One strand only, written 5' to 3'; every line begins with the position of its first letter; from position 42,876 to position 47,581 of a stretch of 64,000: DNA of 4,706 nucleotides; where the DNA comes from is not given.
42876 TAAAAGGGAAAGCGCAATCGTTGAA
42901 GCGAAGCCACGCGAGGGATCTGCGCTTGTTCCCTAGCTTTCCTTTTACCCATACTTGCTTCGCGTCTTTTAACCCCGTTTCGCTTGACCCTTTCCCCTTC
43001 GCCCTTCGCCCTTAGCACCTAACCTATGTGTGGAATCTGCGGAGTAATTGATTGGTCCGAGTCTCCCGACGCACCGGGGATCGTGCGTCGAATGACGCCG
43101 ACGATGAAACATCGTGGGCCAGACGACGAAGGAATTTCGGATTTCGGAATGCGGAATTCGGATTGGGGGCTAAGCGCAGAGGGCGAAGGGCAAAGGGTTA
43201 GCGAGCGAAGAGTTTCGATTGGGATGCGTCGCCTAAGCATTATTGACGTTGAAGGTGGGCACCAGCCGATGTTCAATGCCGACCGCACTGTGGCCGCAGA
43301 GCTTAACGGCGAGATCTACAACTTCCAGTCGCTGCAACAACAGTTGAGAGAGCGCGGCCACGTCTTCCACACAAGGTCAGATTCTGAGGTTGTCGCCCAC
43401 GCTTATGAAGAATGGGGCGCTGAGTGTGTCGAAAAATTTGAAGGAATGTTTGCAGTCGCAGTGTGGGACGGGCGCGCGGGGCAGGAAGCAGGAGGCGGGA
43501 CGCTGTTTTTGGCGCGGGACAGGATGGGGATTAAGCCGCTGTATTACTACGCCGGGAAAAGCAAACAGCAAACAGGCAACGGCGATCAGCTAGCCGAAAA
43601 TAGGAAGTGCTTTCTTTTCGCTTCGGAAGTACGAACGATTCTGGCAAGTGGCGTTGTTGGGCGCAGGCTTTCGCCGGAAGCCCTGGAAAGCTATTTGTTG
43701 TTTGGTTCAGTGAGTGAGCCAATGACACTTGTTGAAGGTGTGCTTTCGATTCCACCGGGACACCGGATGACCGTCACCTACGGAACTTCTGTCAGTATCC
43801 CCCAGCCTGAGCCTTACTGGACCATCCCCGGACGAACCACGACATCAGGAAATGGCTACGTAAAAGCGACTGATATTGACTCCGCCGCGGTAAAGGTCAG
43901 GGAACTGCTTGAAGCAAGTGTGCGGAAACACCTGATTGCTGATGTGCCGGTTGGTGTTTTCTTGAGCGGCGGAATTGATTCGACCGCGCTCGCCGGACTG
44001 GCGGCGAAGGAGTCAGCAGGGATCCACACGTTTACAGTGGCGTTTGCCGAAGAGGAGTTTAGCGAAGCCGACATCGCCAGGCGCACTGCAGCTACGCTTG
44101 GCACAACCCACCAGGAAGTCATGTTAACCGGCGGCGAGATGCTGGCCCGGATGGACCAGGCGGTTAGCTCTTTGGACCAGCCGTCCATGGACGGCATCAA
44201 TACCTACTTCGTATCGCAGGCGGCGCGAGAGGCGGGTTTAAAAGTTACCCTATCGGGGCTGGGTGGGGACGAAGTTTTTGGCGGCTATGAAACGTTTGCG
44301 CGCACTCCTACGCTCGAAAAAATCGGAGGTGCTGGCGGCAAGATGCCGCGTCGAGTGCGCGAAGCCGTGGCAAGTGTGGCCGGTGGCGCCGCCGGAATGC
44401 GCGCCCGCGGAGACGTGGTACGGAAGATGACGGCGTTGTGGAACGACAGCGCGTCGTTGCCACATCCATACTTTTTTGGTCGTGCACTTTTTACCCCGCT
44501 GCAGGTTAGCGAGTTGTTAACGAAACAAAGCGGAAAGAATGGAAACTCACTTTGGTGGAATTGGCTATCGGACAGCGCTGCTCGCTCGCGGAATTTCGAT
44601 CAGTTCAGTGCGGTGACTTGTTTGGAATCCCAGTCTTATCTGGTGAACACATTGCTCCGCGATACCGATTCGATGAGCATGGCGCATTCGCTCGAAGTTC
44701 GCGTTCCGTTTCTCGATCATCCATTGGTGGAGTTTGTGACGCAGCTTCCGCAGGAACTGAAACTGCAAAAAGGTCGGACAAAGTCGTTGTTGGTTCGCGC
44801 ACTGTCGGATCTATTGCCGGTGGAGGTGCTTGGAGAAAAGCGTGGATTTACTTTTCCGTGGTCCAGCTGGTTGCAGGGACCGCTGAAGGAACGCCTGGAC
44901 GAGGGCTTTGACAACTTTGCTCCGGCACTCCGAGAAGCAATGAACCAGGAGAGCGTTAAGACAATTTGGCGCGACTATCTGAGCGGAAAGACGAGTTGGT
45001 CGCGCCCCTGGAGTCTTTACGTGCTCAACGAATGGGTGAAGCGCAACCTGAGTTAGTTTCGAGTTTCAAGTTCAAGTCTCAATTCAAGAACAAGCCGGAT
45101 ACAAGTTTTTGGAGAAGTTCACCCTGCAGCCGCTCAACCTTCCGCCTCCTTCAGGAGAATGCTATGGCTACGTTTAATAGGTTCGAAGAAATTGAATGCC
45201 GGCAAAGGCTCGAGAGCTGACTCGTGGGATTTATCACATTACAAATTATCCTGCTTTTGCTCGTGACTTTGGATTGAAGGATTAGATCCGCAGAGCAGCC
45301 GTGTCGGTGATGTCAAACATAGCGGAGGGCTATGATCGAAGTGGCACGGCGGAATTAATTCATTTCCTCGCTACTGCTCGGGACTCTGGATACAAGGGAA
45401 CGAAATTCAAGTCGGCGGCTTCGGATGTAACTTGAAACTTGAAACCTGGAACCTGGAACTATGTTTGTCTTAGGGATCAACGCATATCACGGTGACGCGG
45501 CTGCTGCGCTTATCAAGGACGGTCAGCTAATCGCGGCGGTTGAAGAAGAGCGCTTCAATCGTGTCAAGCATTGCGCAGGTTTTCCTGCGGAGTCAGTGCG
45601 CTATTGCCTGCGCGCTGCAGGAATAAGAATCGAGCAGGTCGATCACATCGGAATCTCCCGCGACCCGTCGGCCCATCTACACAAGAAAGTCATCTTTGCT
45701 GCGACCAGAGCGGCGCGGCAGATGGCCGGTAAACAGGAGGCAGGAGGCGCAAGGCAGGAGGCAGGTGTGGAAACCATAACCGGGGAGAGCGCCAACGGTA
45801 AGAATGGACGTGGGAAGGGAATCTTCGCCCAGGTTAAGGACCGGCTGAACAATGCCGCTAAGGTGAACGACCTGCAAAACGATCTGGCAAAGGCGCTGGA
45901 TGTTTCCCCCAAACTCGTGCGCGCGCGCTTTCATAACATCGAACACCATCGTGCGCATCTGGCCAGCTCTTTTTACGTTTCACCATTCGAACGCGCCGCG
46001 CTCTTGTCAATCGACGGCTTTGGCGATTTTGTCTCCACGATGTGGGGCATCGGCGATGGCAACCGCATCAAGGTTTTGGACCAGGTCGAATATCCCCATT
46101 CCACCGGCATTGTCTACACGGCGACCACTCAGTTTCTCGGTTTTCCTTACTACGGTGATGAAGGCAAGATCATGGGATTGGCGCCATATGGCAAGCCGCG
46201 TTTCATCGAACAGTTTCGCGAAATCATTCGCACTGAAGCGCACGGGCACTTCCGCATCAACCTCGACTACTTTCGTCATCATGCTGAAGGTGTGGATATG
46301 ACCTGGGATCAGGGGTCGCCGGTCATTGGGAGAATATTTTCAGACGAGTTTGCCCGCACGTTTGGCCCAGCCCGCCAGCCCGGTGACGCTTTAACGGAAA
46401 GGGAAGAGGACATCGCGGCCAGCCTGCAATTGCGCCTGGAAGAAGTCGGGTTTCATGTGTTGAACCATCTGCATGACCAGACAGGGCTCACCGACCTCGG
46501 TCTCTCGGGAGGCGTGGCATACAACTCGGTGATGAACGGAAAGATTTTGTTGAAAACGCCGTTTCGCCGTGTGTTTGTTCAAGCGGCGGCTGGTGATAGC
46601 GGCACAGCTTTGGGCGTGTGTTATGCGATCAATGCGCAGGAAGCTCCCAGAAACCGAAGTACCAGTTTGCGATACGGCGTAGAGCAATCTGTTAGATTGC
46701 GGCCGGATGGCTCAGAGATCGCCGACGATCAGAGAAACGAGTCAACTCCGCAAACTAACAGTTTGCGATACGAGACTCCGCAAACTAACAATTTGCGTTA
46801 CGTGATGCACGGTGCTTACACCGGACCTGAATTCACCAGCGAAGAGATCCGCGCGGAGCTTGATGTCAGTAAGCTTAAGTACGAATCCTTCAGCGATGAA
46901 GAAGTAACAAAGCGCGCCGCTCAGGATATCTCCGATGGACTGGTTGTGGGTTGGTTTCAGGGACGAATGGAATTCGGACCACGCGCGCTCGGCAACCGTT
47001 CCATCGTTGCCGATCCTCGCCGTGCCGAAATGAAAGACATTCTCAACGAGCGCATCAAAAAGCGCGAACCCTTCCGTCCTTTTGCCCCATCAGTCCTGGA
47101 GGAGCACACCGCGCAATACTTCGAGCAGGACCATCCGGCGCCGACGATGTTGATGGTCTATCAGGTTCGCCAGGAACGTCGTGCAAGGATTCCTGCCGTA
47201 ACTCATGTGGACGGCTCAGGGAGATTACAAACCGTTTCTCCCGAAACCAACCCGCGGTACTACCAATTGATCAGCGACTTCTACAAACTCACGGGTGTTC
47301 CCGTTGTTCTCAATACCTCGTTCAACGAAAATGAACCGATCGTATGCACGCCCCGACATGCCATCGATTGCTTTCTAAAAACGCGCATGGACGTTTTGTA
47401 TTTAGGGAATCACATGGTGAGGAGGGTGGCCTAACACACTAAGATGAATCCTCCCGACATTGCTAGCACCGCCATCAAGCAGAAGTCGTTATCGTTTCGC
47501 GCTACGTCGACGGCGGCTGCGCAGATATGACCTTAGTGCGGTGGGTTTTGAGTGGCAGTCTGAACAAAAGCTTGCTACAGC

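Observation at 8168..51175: Family of hairpin elements whose arms are tandem heptanucleotide repeats, filling the intergenic gaps of the locus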

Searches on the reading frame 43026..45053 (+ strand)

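Call 15: search_protein_families(library=pfam, proteins=[window:43026-45053:+], max_evalue=0.01)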
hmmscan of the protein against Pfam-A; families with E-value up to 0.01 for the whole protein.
window:43026-45053:+ (676 aa): 4 families
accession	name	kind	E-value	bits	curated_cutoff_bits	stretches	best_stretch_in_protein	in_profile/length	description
PF00733.27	Asn_synthase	-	4.7e-86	290.1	21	1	290-671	1-353/354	Asparagine synthase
PF13537.11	GATase_7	-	4.4e-40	137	25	1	68-178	2-108/123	Glutamine amidotransferase domain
PF13522.11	GATase_6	-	3.1e-35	121.5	27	1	59-176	8-120/130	Glutamine amidotransferase domain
PF06508.19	QueC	-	2.9e-05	24.1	22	1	311-382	4-80/210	Queuosine biosynthesis protein QueC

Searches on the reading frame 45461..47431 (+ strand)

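Call 15: search_protein_families(library=pfam, proteins=[window:45461-47431:+], max_evalue=0.01)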
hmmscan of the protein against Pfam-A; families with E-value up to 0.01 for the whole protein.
window:45461-47431:+ (657 aa): 3 families
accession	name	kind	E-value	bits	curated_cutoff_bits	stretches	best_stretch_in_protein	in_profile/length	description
PF16861.10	Carbam_trans_C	-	3.9e-74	248.3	27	1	487-655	1-170/170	Carbamoyltransferase C-terminus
PF02543.21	Carbam_trans_N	-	3e-57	195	24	1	3-386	2-344/346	Carbamoyltransferase N-terminus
PF22521.2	HypF_C_2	-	0.00061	20.1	27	1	313-385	164-240/241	Carbamoyltransferase, Kae1-like Domain, second subdomain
